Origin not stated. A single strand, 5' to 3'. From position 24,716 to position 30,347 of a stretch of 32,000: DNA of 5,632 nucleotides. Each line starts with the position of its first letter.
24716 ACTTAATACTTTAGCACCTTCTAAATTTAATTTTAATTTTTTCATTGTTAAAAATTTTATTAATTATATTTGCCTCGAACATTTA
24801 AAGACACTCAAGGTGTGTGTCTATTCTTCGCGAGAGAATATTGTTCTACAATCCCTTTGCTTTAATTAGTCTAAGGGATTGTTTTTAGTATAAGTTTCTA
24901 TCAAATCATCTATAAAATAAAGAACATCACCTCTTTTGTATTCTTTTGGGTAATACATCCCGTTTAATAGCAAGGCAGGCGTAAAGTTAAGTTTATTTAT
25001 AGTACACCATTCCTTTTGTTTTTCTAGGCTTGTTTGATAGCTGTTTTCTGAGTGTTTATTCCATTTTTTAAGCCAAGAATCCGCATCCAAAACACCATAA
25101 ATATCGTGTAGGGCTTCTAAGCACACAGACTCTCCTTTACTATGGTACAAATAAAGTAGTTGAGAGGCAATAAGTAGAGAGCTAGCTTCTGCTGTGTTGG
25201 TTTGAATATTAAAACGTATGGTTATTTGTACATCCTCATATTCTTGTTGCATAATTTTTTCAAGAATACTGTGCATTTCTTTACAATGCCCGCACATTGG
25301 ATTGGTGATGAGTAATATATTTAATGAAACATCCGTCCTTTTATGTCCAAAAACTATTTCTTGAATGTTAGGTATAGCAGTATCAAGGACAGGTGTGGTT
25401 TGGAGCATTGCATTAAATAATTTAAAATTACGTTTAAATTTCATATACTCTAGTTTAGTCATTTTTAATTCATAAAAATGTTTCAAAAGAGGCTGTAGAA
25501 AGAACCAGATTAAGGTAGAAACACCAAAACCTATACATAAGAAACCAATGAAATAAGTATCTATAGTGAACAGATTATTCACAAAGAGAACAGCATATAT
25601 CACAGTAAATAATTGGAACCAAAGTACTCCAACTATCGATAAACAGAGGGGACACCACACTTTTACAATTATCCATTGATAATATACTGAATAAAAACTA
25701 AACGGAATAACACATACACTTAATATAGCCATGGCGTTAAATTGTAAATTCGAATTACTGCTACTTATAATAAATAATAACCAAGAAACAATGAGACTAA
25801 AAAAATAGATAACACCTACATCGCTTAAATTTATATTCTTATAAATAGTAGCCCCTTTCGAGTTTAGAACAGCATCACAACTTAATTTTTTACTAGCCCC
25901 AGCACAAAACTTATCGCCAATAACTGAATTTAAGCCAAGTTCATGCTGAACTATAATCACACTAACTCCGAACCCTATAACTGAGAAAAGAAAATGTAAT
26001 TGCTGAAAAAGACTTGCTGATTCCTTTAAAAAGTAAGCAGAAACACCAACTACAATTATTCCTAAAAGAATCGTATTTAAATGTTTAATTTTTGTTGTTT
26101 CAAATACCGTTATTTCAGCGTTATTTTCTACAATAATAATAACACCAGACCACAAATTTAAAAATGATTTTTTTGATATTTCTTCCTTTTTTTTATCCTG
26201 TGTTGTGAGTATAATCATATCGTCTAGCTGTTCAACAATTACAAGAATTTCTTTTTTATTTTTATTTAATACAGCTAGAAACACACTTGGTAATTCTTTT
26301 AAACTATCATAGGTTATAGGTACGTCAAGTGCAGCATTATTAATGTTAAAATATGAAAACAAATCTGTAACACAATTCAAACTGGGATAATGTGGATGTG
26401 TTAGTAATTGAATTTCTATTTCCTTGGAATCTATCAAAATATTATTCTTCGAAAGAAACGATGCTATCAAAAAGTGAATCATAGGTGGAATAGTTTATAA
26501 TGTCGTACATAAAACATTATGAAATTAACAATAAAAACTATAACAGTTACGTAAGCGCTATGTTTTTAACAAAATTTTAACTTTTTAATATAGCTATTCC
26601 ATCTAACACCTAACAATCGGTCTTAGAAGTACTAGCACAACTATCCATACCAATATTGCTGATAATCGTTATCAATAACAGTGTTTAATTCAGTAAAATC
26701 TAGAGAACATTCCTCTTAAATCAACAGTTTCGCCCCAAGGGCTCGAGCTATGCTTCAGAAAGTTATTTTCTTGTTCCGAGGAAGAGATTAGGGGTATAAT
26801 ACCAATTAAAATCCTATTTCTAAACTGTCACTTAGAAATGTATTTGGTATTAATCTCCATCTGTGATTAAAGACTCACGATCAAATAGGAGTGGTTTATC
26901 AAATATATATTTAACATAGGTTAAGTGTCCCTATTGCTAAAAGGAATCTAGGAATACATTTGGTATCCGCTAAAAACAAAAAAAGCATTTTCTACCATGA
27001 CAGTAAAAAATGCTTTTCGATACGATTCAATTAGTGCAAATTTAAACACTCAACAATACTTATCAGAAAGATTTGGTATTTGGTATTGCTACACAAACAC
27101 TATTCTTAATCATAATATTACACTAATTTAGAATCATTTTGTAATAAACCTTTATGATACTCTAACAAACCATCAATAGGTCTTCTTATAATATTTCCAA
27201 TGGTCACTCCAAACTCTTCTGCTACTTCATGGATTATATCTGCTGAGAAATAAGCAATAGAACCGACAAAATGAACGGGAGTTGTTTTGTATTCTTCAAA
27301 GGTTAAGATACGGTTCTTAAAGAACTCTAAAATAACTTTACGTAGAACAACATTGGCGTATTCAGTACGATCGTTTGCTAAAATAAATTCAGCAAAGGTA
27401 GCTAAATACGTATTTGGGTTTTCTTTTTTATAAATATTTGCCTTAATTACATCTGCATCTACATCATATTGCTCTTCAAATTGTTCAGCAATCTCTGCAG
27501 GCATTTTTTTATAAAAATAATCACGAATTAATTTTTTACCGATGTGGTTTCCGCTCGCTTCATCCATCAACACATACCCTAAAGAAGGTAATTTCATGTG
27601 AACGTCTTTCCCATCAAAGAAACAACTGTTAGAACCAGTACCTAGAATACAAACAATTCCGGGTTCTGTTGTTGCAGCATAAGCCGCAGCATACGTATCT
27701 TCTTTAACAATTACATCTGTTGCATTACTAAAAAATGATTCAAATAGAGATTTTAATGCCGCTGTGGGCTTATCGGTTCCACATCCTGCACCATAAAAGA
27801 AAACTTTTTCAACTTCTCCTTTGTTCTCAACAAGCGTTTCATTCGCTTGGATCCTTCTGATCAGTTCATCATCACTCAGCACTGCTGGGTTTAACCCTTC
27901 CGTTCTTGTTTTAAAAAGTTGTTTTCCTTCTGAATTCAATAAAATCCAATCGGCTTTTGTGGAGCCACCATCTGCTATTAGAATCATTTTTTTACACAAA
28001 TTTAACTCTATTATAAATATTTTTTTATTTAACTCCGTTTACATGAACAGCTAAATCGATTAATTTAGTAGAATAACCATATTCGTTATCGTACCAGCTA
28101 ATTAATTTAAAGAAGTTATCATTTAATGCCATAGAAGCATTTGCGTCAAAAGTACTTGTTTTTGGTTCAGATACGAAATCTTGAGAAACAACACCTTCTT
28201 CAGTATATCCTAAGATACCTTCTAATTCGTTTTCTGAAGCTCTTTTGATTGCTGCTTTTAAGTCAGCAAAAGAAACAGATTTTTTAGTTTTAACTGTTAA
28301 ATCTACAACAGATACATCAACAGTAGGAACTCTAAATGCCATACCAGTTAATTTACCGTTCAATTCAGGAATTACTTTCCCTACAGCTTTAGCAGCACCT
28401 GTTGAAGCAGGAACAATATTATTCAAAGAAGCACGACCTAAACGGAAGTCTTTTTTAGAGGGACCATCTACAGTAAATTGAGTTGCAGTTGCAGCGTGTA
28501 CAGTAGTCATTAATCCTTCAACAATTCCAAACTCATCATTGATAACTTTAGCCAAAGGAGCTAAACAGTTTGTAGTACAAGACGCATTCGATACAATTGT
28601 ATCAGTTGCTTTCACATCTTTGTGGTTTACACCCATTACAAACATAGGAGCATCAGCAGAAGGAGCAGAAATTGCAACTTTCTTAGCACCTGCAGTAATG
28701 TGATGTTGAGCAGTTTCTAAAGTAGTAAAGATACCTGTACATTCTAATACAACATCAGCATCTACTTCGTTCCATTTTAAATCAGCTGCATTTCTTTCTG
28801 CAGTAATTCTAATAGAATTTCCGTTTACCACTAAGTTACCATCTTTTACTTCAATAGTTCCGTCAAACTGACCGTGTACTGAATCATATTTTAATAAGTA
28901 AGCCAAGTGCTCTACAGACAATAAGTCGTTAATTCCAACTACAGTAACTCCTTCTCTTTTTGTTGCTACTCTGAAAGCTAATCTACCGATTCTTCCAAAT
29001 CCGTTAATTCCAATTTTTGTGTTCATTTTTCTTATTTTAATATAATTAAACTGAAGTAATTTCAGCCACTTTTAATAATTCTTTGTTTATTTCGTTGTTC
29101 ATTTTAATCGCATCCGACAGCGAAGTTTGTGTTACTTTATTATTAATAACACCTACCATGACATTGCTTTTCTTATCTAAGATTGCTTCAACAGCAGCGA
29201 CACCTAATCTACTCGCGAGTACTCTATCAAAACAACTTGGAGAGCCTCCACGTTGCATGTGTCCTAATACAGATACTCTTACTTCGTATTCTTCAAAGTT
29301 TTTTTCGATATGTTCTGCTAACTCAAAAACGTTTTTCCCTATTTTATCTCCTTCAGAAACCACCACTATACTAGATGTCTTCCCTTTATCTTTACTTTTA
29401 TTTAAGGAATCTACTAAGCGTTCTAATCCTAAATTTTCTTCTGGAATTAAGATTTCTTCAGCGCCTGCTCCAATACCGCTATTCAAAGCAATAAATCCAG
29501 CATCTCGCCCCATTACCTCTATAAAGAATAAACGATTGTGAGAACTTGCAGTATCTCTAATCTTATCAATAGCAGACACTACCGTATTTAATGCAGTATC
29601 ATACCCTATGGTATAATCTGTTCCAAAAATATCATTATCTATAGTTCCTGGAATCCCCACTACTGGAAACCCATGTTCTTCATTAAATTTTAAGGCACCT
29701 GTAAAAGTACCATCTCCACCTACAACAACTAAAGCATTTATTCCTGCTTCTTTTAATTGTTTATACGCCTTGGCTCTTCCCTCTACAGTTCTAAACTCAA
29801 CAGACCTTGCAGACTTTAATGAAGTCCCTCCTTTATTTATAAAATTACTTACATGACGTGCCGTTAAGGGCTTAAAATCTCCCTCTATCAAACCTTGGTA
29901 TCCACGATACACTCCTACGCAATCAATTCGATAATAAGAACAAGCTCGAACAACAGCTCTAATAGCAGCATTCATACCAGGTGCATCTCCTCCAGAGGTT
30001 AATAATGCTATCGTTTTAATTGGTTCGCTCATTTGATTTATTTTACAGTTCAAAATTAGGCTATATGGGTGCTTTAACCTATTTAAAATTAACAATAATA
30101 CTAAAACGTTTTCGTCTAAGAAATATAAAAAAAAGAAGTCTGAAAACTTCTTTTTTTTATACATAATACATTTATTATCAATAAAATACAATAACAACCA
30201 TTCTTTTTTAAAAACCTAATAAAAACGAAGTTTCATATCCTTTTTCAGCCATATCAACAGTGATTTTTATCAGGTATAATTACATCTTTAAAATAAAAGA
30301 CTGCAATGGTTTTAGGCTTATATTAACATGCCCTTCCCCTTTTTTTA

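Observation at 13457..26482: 13-kb single-strand locus: multi-precursor, Cys-rich GG-leader peptides with in-cis oxidative-folding machinery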

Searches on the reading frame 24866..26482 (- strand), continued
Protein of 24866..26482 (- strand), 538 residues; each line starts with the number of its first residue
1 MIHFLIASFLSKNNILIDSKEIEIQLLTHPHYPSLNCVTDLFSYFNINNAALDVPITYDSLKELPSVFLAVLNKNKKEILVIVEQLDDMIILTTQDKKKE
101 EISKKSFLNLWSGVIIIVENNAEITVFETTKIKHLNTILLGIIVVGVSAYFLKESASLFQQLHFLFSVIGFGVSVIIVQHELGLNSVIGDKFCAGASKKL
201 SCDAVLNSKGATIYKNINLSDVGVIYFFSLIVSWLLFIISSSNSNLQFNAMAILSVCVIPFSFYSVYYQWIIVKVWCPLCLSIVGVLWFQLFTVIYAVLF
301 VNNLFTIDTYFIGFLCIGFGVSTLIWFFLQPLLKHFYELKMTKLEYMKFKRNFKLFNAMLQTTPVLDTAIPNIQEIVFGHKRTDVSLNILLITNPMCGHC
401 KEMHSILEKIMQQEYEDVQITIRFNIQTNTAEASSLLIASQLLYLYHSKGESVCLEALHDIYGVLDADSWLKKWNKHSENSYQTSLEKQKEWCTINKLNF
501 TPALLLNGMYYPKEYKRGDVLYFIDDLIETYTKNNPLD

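Call 95: get_annotated_region(hit=H1, flank=9000)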
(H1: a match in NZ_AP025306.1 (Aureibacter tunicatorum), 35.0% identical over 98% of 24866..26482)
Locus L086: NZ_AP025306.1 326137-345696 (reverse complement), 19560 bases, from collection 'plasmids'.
description: Aureibacter tunicatorum strain NBRC 107587 plasmid pAT1, complete sequence
organism: Aureibacter tunicatorum (NCBI taxid 866807)
taxonomy: Bacteria; Bacteroidota; Cytophagia; Cytophagales; Persicobacteraceae; Aureibacter; Aureibacter tunicatorum
host: -; source: -; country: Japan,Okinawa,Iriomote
typing (MOB-suite, as given by PLSDB): non-mobilizable
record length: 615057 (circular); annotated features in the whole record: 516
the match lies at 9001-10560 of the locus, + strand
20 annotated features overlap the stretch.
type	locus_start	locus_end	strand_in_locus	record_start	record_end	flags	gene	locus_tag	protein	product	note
CDS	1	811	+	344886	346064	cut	hmpA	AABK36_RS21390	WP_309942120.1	NO-inducible flavohemoprotein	GO:0051409 - response to nitrosative stress [Evidence IEA]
CDS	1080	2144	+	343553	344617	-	-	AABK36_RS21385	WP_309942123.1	helix-turn-helix domain-containing protein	-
CDS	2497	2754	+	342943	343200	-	-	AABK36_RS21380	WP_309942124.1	bacteriocin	-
CDS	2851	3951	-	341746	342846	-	-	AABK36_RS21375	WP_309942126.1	alkene reductase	-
CDS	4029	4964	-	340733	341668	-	-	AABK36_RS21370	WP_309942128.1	SDR family oxidoreductase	-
CDS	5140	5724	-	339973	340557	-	-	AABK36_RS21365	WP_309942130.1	NAD(P)H-dependent oxidoreductase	-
CDS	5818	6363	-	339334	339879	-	-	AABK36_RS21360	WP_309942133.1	Crp/Fnr family transcriptional regulator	GO:0006355 - regulation of DNA-templated transcription [Evidence IEA]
CDS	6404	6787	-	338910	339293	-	-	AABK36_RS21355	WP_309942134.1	MerR family transcriptional regulator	GO:0006355 - regulation of DNA-templated transcription [Evidence IEA]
CDS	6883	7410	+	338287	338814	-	-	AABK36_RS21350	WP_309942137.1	YceI family protein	-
CDS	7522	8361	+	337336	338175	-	-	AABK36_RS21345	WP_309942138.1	SDR family NAD(P)-dependent oxidoreductase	-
CDS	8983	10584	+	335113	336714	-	-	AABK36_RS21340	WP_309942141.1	vitamin K epoxide reductase family protein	-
CDS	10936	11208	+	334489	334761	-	-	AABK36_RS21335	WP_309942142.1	hypothetical protein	-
CDS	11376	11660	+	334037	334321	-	-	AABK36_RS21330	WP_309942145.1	hypothetical protein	-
CDS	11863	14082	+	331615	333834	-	-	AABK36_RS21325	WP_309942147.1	peptidase domain-containing ABC transporter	-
CDS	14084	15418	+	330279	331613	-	-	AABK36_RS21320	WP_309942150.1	HlyD family efflux transporter periplasmic adaptor subunit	-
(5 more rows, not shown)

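Call 96: get_annotated_region(hit=H7, flank=7000)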
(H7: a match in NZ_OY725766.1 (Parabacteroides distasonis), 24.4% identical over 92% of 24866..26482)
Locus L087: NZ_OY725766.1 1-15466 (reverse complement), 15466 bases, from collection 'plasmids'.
description: Parabacteroides distasonis strain Parabacteroides distasonis TSDC17.2-1.1 plasmid 21, complete sequence
organism: Parabacteroides distasonis (NCBI taxid 823)
taxonomy: Bacteria; Bacteroidota; Bacteroidia; Bacteroidales; Tannerellaceae; Parabacteroides; Parabacteroides distasonis
host: -; source: -; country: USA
typing (MOB-suite, as given by PLSDB): non-mobilizable
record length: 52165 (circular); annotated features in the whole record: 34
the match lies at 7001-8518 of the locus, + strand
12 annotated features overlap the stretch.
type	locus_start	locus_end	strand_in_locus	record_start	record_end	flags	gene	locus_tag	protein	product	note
CDS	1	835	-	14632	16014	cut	-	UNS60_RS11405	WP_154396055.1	S41 family peptidase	GO:0006508 - proteolysis [Evidence IEA]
CDS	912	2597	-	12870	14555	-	-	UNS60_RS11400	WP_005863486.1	Na/Pi cotransporter family protein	GO:0044341 - sodium-dependent phosphate transport [Evidence IEA]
CDS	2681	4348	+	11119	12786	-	-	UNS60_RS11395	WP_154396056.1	nucleoside kinase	-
CDS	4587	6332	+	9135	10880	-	-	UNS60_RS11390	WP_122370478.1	tetratricopeptide repeat protein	-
CDS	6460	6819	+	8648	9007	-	-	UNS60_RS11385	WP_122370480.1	DUF3244 domain-containing protein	-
CDS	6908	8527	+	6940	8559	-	-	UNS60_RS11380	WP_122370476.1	vitamin K epoxide reductase family protein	-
CDS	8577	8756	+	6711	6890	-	-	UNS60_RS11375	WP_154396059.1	hypothetical protein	-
CDS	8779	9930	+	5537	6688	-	-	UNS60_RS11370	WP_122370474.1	DUF4369 domain-containing protein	-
CDS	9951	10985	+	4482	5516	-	-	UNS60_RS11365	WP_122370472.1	lanthionine synthetase LanC family protein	-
CDS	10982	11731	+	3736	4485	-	-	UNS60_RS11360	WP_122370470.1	galactosyltransferase-related protein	-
CDS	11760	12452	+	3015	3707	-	-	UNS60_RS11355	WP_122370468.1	glycosyltransferase family A protein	-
CDS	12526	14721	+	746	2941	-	-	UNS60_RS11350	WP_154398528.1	peptidase domain-containing ABC transporter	-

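Call 114: search_protein_representatives(protein=window:24866-26482:-)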
Query: 538 residues. Proteins with E-value up to 0.001 (for the whole library): 3692; up to 1e-10: 2994; up to 1e-30: 1361. The best 150 are listed.
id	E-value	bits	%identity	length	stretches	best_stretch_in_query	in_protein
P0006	1.2e-147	509.2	46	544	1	3-530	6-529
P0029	2.3e-125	435.7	42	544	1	4-530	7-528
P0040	4.9e-122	424.8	39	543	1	2-530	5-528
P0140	2.0e-116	406.2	37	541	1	4-531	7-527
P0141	1.2e-115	403.7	39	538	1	2-529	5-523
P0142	1.2e-115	403.6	38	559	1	3-530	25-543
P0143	1.5e-115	403.4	39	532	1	3-530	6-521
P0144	2.2e-115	402.8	41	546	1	2-534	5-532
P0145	2.7e-115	402.5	41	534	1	4-534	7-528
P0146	9.0e-115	400.8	38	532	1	8-530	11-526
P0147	8.0e-114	397.7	74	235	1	299-530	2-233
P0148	3.6e-113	395.5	39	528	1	5-529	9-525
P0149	4.8e-113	395.1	37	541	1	4-533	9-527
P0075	3.2e-112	392.4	39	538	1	6-530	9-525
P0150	4.5e-112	391.9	37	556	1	3-533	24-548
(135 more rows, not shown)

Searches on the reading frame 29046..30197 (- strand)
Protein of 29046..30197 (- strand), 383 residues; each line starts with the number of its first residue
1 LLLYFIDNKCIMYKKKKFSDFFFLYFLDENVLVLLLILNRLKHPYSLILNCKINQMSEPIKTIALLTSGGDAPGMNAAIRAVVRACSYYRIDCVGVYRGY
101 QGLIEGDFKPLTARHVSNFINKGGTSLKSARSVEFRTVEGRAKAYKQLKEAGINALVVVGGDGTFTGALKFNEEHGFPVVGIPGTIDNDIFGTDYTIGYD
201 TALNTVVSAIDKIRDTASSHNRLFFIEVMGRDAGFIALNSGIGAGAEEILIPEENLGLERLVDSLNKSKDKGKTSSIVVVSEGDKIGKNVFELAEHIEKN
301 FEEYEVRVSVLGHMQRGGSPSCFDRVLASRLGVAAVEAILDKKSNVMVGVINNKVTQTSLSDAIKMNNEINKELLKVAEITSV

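Call 38: search_protein_families(library=pfam, proteins=[window:29046-30197:-], max_evalue=0.001)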
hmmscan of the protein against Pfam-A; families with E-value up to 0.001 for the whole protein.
window:29046-30197:- (383 aa): 3 families
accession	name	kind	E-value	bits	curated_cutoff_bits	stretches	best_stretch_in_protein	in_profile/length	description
PF00365.25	PFK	-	8.9e-112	373.4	30.9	1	63-339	2-277/277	Phosphofructokinase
PF01513.26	NAD_kinase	-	4e-06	27.6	25.5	1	142-183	62-103/130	ATP-NAD kinase N-terminal domain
PF00781.29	DAGK_cat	-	0.00013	22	23.6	1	133-190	33-95/125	Diacylglycerol kinase catalytic domain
